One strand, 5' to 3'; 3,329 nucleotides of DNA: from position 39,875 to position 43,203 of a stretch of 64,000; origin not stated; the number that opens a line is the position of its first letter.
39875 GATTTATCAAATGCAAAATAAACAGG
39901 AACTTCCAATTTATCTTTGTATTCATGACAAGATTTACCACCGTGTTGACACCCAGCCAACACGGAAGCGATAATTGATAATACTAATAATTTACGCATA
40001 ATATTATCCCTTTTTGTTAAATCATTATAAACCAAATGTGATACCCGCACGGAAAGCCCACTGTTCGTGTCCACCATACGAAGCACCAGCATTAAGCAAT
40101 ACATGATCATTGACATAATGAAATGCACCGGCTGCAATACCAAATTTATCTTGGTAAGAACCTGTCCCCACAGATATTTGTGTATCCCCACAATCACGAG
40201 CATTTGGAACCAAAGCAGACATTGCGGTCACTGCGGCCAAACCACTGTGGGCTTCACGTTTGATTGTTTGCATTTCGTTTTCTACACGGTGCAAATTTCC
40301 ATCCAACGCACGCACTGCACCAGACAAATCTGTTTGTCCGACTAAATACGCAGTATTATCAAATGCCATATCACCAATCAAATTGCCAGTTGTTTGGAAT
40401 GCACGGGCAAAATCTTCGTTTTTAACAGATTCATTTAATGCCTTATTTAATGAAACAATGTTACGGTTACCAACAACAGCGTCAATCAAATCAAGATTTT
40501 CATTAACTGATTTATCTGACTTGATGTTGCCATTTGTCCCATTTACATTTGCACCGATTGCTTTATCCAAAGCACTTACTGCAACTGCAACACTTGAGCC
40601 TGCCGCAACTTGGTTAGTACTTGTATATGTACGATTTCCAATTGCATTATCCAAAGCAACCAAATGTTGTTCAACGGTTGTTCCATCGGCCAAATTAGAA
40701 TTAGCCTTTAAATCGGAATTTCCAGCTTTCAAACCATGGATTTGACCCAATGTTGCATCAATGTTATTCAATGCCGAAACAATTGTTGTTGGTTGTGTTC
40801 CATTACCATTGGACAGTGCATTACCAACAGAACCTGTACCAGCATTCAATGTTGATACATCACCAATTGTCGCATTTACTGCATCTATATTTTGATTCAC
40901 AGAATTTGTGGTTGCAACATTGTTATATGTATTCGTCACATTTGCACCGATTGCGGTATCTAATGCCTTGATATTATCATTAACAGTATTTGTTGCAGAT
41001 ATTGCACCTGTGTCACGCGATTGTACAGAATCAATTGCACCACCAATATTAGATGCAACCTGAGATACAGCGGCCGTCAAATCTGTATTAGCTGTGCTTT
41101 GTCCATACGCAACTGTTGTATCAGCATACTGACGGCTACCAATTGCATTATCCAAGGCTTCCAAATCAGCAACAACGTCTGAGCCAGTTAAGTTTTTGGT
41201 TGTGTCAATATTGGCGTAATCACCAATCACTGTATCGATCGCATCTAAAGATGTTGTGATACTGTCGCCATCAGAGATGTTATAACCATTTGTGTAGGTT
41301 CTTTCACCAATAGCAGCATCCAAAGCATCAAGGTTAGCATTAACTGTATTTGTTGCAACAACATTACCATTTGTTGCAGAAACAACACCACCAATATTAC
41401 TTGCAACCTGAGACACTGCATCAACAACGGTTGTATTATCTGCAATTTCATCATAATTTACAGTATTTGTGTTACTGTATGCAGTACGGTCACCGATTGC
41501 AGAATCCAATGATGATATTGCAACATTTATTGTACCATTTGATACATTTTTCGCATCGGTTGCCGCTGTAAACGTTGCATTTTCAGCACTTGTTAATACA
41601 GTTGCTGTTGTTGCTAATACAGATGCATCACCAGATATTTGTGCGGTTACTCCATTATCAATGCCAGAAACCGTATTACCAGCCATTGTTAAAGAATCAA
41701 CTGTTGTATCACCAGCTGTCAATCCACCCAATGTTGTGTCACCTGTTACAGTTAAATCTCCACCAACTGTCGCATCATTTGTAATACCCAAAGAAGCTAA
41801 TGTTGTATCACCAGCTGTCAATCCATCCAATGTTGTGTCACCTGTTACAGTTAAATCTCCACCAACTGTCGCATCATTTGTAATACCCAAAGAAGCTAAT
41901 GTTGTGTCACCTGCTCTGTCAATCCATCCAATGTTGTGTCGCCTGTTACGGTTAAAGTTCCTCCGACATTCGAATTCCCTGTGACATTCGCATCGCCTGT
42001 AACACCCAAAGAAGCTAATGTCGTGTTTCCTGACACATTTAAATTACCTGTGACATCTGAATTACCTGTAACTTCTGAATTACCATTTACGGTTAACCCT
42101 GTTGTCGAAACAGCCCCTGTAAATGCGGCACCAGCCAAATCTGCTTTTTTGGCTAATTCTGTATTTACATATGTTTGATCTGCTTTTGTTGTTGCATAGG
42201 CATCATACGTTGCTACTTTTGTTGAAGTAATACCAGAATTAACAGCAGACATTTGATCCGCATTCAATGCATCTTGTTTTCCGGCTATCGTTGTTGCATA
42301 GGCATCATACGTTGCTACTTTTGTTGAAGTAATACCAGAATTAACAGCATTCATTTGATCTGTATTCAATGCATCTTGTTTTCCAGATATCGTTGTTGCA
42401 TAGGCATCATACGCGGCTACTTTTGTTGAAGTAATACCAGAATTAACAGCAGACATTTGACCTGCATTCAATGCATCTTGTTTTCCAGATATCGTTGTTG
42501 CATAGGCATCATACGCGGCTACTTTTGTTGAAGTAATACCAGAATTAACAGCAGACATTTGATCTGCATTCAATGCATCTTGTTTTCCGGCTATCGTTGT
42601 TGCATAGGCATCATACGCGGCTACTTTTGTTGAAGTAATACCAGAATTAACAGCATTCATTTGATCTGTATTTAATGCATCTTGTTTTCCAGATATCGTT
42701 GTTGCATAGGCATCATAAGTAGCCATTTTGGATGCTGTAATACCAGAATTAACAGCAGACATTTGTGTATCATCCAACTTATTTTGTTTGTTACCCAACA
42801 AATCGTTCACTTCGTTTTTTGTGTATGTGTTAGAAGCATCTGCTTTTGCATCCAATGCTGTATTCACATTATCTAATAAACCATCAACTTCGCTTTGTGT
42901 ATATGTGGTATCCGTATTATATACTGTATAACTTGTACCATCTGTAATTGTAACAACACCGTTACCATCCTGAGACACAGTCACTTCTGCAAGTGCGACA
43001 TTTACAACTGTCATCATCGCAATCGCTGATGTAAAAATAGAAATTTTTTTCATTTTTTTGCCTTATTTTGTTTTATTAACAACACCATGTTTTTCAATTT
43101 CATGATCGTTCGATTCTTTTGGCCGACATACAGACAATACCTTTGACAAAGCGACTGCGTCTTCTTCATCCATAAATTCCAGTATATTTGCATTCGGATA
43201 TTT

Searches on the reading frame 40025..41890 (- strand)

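Call 93: search_protein_families(library=pfam, proteins=[window:40025-41890:-], max_evalue=0.001)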
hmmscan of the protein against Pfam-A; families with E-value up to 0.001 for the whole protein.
window:40025-41890:- (621 aa): 1 family
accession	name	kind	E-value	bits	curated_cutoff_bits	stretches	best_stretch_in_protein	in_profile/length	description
PF03895.21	YadA_anchor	-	2.1e-09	37.7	22.7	1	562-619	1-58/60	YadA-like membrane anchor domain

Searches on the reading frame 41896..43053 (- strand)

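Call 93: search_protein_families(library=pfam, proteins=[window:41896-43053:-], max_evalue=0.001)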
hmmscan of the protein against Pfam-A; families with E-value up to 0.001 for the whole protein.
window:41896-43053:- (385 aa): 2 families
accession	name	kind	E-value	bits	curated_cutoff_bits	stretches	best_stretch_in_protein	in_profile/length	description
PF08564.16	CDC37_C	-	3e-05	24.5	22.1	0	211-246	12-47/100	Cdc37 C terminal domain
PF21709.3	ABC_C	-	0.00021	22.2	27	0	240-281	6-46/86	Emaravirus ABC_C protein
